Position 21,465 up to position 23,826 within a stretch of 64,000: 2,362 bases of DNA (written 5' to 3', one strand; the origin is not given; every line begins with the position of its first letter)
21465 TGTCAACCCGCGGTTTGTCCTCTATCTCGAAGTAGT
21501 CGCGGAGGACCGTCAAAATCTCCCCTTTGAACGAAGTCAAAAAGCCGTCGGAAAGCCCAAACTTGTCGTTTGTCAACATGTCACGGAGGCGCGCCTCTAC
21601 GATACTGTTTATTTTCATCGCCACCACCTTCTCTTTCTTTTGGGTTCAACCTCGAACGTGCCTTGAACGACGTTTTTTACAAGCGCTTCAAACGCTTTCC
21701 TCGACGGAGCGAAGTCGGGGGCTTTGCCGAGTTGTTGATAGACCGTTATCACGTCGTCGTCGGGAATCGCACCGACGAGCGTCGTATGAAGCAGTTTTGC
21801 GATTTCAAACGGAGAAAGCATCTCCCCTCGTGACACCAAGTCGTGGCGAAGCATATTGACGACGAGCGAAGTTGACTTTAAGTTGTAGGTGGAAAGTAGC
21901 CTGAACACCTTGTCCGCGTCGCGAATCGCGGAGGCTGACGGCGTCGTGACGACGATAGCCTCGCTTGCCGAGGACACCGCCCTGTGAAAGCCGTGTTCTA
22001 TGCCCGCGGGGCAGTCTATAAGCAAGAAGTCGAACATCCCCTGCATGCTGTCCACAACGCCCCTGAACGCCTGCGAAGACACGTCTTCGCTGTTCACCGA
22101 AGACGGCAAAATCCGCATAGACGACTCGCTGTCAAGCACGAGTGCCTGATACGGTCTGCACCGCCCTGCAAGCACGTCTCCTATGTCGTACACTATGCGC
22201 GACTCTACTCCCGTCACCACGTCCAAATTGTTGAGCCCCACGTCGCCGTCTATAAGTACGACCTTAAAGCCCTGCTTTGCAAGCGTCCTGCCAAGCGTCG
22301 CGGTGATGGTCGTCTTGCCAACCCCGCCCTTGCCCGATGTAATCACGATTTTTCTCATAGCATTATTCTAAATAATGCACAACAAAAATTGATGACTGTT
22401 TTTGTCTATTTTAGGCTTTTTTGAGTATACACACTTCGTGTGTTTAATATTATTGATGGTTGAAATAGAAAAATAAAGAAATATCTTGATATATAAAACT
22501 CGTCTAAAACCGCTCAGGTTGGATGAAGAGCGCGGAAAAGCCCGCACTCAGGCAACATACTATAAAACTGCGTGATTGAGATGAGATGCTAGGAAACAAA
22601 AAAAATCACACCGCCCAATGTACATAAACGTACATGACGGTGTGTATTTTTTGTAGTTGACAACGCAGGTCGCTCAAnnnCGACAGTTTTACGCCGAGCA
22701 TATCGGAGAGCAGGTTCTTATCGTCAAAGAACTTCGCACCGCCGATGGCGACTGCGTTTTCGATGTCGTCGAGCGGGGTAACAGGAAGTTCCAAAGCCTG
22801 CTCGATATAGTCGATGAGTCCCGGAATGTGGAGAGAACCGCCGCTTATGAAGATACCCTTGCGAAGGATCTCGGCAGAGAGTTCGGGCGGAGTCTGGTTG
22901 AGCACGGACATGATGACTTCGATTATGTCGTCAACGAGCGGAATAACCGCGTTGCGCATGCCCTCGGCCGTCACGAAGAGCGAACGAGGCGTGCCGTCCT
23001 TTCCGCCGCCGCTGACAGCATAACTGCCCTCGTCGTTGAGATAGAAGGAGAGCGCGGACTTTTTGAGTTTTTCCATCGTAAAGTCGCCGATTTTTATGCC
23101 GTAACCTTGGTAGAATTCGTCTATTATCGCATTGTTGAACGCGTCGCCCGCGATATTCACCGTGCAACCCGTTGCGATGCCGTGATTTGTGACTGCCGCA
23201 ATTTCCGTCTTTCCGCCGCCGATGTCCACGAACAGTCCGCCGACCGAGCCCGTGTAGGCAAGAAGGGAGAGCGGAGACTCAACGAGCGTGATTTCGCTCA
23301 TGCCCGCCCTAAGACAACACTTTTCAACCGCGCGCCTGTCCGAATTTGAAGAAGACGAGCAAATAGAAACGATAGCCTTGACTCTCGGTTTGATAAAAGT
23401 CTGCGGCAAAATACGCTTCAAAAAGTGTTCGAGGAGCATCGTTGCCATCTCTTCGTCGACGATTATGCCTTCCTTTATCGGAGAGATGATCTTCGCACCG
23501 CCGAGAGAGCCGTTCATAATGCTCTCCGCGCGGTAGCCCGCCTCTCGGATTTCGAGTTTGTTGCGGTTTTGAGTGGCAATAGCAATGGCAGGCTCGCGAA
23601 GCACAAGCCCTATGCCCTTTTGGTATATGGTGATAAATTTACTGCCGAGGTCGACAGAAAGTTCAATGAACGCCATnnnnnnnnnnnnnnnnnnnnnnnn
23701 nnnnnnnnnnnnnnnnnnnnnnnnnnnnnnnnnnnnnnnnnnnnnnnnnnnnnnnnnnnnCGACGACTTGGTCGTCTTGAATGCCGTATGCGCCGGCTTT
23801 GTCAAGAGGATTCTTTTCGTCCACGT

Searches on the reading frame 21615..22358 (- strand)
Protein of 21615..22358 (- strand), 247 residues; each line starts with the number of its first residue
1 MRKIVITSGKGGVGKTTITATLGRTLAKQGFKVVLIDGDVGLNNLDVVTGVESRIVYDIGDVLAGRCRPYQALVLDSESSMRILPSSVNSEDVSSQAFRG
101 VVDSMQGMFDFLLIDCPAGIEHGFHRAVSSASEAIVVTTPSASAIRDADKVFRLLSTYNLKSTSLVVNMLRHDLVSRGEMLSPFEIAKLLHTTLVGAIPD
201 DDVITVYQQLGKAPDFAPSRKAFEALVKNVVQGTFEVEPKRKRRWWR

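Call 56: find_encoding_contigs(protein=window:21615-22358:-, flank=2500, max_places=10)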
Protein window:21615-22358:- (247 aa): 17 contigs read that carry it; 10 places shown.
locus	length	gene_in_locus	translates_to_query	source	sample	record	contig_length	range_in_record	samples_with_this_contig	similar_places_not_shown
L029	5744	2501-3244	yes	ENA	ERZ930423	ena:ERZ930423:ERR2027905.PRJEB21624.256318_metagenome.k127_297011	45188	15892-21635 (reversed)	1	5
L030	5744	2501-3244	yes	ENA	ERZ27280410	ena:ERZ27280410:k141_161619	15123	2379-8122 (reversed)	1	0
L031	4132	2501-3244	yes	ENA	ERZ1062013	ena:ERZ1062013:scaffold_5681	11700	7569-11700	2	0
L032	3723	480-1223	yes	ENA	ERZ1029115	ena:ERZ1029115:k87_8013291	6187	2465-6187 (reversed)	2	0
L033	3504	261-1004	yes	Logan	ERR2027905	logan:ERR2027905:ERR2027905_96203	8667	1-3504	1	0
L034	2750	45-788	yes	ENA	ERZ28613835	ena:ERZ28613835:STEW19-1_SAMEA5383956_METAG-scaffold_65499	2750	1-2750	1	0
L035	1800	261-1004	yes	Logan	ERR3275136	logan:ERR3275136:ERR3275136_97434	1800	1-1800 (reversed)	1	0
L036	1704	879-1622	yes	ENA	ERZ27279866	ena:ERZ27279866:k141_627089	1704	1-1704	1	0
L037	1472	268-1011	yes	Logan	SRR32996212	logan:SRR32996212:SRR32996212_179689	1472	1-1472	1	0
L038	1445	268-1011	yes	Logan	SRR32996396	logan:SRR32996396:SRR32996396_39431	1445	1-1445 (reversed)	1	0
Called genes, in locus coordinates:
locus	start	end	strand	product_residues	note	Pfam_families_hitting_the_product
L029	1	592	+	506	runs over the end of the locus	PF02541:Ppx-GppA, PF21447:Ppx-GppA_III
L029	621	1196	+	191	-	PF02545:Maf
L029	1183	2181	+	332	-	PF06723:MreB_Mbl, PF00022:Actin (weak)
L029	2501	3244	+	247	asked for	PF00142:Fer4_NifH (faint), PF01656:CbiA, PF02374:ArsA_ATPase (weak), PF06564:CBP_BcsQ, PF09140:MipZ, PF10609:ParA, PF13614:AAA_31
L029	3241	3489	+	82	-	PF03776:MinE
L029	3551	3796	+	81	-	-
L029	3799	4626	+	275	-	PF02163:Peptidase_M50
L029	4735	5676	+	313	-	PF00480:ROK, PF01869:BcrAD_BadFG (weak)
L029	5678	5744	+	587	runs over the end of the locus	PF19864:Radical_SAM_N2, PF04055:Radical_SAM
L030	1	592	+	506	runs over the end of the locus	PF02541:Ppx-GppA, PF21447:Ppx-GppA_III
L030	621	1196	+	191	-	PF02545:Maf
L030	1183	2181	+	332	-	PF06723:MreB_Mbl, PF00022:Actin (weak)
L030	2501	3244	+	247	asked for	PF00142:Fer4_NifH (faint), PF01656:CbiA, PF02374:ArsA_ATPase (weak), PF06564:CBP_BcsQ, PF09140:MipZ, PF10609:ParA, PF13614:AAA_31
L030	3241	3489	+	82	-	PF03776:MinE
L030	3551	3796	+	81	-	-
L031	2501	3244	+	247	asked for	PF00142:Fer4_NifH (faint), PF01656:CbiA, PF02374:ArsA_ATPase (weak), PF06564:CBP_BcsQ, PF09140:MipZ, PF10609:ParA, PF13614:AAA_31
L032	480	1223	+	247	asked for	PF00142:Fer4_NifH (faint), PF01656:CbiA, PF02374:ArsA_ATPase (weak), PF06564:CBP_BcsQ, PF09140:MipZ, PF10609:ParA, PF13614:AAA_31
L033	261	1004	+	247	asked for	PF00142:Fer4_NifH (faint), PF01656:CbiA, PF02374:ArsA_ATPase (weak), PF06564:CBP_BcsQ, PF09140:MipZ, PF10609:ParA, PF13614:AAA_31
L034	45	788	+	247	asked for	PF00142:Fer4_NifH (faint), PF01656:CbiA, PF02374:ArsA_ATPase (weak), PF06564:CBP_BcsQ, PF09140:MipZ, PF10609:ParA, PF13614:AAA_31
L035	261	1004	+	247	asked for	PF00142:Fer4_NifH (faint), PF01656:CbiA, PF02374:ArsA_ATPase (weak), PF06564:CBP_BcsQ, PF09140:MipZ, PF10609:ParA, PF13614:AAA_31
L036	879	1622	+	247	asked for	PF00142:Fer4_NifH (faint), PF01656:CbiA, PF02374:ArsA_ATPase (weak), PF06564:CBP_BcsQ, PF09140:MipZ, PF10609:ParA, PF13614:AAA_31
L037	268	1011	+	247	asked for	PF00142:Fer4_NifH (faint), PF01656:CbiA, PF02374:ArsA_ATPase (weak), PF06564:CBP_BcsQ, PF09140:MipZ, PF10609:ParA, PF13614:AAA_31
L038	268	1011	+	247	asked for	PF00142:Fer4_NifH (faint), PF01656:CbiA, PF02374:ArsA_ATPase (weak), PF06564:CBP_BcsQ, PF09140:MipZ, PF10609:ParA, PF13614:AAA_31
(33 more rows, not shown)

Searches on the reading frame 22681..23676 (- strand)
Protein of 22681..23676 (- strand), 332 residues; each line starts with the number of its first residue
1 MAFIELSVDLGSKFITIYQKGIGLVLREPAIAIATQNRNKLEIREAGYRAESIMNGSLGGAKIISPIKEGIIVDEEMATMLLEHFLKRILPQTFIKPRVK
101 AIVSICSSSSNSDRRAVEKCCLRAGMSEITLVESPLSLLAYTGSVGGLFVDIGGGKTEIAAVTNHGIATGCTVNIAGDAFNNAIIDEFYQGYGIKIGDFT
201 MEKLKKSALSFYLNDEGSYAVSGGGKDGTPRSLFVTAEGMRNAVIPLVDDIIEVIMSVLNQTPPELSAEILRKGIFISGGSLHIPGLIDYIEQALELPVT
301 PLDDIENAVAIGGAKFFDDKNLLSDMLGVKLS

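Call 57: find_homologous_proteins(query=window:22681-23676:-, max_evalue=1e-40)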
Query seq(332 aa) (332 aa): 246 proteins with E <= 1e-40 among 6377 candidates; the best 120 are listed.
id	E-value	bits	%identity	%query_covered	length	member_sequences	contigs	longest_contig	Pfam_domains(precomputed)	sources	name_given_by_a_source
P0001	1.0e-198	677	93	100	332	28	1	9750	PF00012.27,PF06723.20,PF00022.26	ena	-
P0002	1.2e-192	657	90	100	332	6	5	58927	PF06723.20,PF00022.26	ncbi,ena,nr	ncbi:MAG: rod shape-determining protein [Clostridia bacterium]|nr:rod shape-determining protein [Clo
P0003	1.2e-178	611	83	100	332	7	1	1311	PF00012.27,PF06723.20,PF00022.26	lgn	-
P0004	2.1e-177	607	82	100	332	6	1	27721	PF06723.20,PF00022.26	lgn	-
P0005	4.8e-177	606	82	100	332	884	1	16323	PF06723.20,PF00022.26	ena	-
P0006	6.6e-177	605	81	100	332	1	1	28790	PF06723.20,PF00022.26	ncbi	-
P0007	2.7e-175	600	81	100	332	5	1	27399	PF06723.20,PF00022.26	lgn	-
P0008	3.4e-172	590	78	100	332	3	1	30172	PF06723.20,PF00022.26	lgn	-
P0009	7.0e-172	589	79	100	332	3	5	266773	PF06723.20,PF00022.26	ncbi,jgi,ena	-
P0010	7.4e-171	586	79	100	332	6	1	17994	PF06723.20,PF00022.26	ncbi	-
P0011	1.9e-169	581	78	100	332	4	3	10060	PF06723.20,PF00022.26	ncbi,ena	-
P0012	2.9e-169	580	78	100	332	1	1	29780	PF00012.27,PF06723.20,PF00022.26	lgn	-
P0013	2.9e-169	580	79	100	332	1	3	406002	PF06723.20,PF00022.26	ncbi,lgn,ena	-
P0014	1.8e-168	578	79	100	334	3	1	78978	PF00012.27,PF06723.20,PF00022.26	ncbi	-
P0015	4.2e-168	577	78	100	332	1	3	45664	PF06723.20,PF00022.26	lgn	-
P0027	1.3e-159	549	74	100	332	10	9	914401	PF06723.20,PF00022.26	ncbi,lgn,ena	-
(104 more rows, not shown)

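Call 59: find_encoding_contigs(protein=P0002, flank=1500, max_places=2)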
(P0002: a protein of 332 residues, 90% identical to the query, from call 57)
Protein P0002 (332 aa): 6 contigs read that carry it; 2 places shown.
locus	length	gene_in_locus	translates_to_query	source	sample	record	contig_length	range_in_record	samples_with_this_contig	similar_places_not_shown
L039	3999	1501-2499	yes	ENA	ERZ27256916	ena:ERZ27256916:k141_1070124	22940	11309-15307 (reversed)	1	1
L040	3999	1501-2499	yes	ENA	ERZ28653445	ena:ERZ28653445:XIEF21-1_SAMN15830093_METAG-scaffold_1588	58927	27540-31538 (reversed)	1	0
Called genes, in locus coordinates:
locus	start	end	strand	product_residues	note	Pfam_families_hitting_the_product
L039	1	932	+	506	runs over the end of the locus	PF02541:Ppx-GppA, PF21447:Ppx-GppA_III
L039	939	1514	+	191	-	PF02545:Maf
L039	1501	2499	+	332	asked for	PF06723:MreB_Mbl, PF00022:Actin (faint)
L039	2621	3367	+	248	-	PF01656:CbiA, PF02374:ArsA_ATPase (weak), PF06564:CBP_BcsQ (weak), PF09140:MipZ, PF10609:ParA, PF13614:AAA_31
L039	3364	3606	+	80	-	PF03776:MinE (weak)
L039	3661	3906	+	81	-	-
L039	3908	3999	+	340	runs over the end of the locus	PF02163:Peptidase_M50 (weak)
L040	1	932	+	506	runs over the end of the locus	PF02541:Ppx-GppA, PF21447:Ppx-GppA_III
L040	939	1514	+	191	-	PF02545:Maf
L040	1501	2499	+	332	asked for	PF06723:MreB_Mbl, PF00022:Actin (faint)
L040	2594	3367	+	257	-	PF10609:ParA, PF01656:CbiA, PF02374:ArsA_ATPase (weak), PF06564:CBP_BcsQ (weak), PF09140:MipZ, PF13614:AAA_31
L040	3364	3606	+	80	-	PF03776:MinE (weak)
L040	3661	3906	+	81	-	-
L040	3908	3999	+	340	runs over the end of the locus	PF02163:Peptidase_M50 (weak)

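Call 60: find_encoding_contigs(protein=P0009, flank=1500, max_places=2)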
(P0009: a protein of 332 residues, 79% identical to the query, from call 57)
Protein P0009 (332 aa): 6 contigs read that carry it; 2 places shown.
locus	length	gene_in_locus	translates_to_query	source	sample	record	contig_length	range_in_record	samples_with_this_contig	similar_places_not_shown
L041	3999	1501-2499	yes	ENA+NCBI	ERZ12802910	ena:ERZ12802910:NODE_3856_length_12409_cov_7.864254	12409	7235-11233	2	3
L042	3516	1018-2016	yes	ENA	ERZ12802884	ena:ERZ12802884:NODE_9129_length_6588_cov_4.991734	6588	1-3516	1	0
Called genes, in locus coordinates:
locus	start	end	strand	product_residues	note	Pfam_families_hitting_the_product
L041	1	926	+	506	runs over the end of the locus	PF02541:Ppx-GppA, PF21447:Ppx-GppA_III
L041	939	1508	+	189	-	PF02545:Maf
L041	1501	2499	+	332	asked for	PF06723:MreB_Mbl, PF00022:Actin (faint)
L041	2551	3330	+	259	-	PF01656:CbiA, PF02374:ArsA_ATPase (weak), PF06564:CBP_BcsQ (faint), PF09140:MipZ, PF10609:ParA, PF13614:AAA_31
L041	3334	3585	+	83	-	-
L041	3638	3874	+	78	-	-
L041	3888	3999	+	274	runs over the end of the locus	PF02163:Peptidase_M50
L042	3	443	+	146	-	?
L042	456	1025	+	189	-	PF02545:Maf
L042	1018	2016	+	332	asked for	PF06723:MreB_Mbl, PF00022:Actin (faint)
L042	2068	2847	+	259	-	PF01656:CbiA, PF02374:ArsA_ATPase (weak), PF06564:CBP_BcsQ (faint), PF09140:MipZ (weak), PF10609:ParA, PF13614:AAA_31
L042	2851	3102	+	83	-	-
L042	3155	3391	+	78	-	-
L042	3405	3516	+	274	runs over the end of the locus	PF02163:Peptidase_M50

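Call 61: find_encoding_contigs(protein=P0027, flank=1500, max_places=2)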
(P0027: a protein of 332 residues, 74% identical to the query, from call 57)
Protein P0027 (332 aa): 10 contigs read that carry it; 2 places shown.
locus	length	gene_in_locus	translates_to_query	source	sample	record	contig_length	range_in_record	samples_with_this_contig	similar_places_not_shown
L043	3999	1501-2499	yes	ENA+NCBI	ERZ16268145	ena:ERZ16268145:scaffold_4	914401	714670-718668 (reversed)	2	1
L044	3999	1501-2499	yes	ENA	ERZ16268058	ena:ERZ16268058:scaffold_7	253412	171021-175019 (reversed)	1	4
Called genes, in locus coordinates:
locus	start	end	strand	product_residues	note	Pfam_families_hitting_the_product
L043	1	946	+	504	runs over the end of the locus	PF02541:Ppx-GppA, PF21447:Ppx-GppA_III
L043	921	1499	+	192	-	PF02545:Maf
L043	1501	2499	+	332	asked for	PF06723:MreB_Mbl, PF00022:Actin (faint)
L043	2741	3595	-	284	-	PF00248:Aldo_ket_red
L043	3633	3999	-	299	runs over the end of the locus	PF02645:DegV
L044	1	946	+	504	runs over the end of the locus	PF02541:Ppx-GppA, PF21447:Ppx-GppA_III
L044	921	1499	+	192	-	PF02545:Maf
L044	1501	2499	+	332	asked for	PF06723:MreB_Mbl, PF00022:Actin (faint)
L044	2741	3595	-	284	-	PF00248:Aldo_ket_red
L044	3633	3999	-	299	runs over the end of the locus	PF02645:DegV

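Call 65: find_encoding_contigs(protein=P0001, flank=1500, max_places=3)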
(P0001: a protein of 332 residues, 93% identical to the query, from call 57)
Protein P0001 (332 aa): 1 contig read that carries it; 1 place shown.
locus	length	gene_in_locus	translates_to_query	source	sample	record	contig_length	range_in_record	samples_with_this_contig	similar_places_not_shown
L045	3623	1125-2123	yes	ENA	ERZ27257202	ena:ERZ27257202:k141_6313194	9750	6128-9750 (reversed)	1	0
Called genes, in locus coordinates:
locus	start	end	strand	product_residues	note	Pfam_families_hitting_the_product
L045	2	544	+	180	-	?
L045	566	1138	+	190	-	PF02545:Maf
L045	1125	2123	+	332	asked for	PF06723:MreB_Mbl, PF00022:Actin (weak), PF00012:HSP70 (faint)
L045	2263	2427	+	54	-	-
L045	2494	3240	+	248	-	PF01656:CbiA, PF02374:ArsA_ATPase (weak), PF06564:CBP_BcsQ, PF09140:MipZ, PF10609:ParA, PF13614:AAA_31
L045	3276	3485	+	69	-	-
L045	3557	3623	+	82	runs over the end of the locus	-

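Call 67: find_encoding_contigs(protein=P0005, flank=900, max_places=2)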
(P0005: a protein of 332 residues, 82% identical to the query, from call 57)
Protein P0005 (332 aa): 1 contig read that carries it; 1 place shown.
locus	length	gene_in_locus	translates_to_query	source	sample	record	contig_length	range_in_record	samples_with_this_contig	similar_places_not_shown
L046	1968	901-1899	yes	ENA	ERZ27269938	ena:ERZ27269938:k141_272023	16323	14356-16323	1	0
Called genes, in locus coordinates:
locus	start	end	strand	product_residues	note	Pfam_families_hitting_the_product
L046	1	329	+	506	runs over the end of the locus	PF02541:Ppx-GppA, PF21447:Ppx-GppA_III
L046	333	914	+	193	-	PF02545:Maf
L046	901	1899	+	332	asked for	PF06723:MreB_Mbl, PF00022:Actin (faint)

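Call 68: find_encoding_contigs(protein=P0004, flank=900, max_places=2)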
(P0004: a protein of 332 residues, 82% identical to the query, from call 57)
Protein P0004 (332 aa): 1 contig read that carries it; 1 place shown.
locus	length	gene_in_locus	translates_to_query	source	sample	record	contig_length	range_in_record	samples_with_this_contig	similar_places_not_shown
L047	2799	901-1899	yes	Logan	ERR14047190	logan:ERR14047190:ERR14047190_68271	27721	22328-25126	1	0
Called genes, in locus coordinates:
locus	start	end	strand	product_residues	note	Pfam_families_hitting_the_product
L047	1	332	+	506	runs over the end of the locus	PF02541:Ppx-GppA, PF21447:Ppx-GppA_III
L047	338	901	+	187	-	PF02545:Maf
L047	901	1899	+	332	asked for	PF06723:MreB_Mbl, PF00022:Actin (faint)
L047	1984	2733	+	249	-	PF00142:Fer4_NifH (faint), PF01656:CbiA, PF02374:ArsA_ATPase, PF06564:CBP_BcsQ (faint), PF09140:MipZ (weak), PF10609:ParA, PF13614:AAA_31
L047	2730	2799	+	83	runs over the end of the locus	-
